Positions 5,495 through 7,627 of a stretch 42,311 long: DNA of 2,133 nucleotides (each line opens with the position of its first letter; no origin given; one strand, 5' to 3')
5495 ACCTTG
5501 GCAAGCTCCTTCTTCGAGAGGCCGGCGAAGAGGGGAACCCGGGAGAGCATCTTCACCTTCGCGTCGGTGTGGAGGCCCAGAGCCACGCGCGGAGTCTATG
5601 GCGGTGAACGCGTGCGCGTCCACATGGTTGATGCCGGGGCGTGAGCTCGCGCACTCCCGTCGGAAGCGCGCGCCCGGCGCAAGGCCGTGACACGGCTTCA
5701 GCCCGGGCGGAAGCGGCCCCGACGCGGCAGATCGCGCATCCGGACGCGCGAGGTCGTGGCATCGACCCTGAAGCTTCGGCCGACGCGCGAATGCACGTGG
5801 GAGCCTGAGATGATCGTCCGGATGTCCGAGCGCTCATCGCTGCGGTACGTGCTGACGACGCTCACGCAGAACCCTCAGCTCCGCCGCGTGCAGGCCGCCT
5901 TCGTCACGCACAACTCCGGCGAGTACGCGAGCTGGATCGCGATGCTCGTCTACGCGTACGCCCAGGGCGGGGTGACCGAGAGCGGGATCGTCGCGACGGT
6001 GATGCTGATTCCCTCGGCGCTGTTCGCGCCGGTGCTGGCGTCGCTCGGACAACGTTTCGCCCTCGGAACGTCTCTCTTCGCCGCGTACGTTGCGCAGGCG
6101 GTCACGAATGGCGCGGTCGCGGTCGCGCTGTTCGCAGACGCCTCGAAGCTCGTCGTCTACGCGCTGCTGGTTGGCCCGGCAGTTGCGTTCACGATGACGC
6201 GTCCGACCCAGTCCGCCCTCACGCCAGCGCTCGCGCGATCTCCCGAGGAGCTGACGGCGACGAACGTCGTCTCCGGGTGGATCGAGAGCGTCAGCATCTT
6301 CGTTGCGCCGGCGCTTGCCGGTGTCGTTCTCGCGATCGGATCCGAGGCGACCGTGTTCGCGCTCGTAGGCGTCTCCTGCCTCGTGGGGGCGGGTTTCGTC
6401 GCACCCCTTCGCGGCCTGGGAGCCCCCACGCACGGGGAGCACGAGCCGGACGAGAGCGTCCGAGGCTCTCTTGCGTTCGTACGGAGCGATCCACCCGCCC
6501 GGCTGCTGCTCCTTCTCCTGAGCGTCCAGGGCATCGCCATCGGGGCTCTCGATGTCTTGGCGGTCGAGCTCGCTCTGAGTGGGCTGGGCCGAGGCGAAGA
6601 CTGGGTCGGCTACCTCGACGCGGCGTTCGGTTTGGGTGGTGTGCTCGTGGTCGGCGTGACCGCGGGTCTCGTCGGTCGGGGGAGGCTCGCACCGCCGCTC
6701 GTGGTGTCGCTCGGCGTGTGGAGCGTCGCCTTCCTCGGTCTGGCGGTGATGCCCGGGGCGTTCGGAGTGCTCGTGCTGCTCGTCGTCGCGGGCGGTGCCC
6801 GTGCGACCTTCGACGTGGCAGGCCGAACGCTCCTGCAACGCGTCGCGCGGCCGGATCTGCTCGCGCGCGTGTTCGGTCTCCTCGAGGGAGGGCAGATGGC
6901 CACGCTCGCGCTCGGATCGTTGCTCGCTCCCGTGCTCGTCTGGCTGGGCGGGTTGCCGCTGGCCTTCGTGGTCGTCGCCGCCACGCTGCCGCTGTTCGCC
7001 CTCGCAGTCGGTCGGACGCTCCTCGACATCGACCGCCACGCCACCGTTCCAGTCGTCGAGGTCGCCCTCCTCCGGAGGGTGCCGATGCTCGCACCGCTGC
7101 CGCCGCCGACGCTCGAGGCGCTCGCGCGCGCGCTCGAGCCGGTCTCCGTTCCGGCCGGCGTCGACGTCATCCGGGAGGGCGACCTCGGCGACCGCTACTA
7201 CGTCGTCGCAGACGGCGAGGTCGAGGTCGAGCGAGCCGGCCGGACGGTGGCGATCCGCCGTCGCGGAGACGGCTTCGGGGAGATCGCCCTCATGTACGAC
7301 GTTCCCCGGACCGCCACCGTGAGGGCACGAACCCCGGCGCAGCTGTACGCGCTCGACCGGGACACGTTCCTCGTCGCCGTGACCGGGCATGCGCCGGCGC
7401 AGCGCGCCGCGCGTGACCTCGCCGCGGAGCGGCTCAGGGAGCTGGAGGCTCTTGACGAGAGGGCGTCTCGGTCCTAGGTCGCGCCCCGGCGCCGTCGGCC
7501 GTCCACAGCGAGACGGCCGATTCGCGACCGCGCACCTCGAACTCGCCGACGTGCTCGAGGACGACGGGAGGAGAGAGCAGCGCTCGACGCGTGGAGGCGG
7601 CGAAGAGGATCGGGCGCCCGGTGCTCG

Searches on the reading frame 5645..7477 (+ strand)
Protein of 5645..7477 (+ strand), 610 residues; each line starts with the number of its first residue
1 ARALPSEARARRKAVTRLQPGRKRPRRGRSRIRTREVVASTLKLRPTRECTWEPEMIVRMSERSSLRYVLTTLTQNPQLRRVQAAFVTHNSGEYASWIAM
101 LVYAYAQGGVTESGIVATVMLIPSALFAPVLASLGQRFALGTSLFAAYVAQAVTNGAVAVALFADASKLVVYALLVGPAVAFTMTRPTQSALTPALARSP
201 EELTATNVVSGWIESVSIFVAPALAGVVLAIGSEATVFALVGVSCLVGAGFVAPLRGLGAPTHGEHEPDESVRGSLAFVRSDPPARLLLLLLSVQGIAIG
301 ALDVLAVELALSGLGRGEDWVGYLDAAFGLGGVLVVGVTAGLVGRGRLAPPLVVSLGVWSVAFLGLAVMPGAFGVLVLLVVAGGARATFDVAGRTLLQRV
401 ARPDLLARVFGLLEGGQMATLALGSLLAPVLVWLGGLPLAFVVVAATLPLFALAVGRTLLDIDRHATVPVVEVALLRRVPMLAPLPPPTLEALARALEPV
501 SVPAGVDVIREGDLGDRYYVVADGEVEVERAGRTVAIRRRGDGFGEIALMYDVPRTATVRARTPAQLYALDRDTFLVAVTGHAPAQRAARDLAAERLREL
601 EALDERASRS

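Call 18: search_protein_families(library=pfam, proteins=[window:5645-7477:+], max_evalue=0.00001)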
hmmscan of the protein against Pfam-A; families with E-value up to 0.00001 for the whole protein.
window:5645-7477:+ (610 aa): 2 families
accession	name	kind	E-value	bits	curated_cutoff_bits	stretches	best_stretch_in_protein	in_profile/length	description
PF00027.35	cNMP_binding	-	4.1e-16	59.2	27.5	1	500-576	2-83/89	Cyclic nucleotide-binding domain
PF07690.21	MFS_1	-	3.6e-14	52.9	33.4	2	92-341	11-260/347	Major Facilitator Superfamily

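Call 31: search_protein_families(library=ncbifam, proteins=[window:5645-7477:+], max_evalue=0.00001)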
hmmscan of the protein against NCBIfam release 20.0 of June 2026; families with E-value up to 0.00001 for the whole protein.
window:5645-7477:+ (610 aa): 5 families
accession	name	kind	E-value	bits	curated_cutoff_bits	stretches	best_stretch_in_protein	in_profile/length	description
TIGR00900.1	2A0121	subfamily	1.6e-22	80.4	319.6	1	87-431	9-359/364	H+ Antiporter protein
NF058543.1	ActPatMycb56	equivalog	8.4e-11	41.3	460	1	486-578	8-104/317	acetyltransferase Pat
NF007792.0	PRK10489.1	equivalog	1.3e-08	34.3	324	1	160-432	102-372/419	enterobactin transporter EntS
TIGR03896.1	cyc_nuc_ocin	subfamily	1.6e-08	34.3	161.05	1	482-577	146-246/317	bacteriocin-type transport-associated protein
NF041163.2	encap_f2b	equivalog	8.1e-06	25.2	400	0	455-588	52-191/450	family 2B encapsulin nanocompartment shell protein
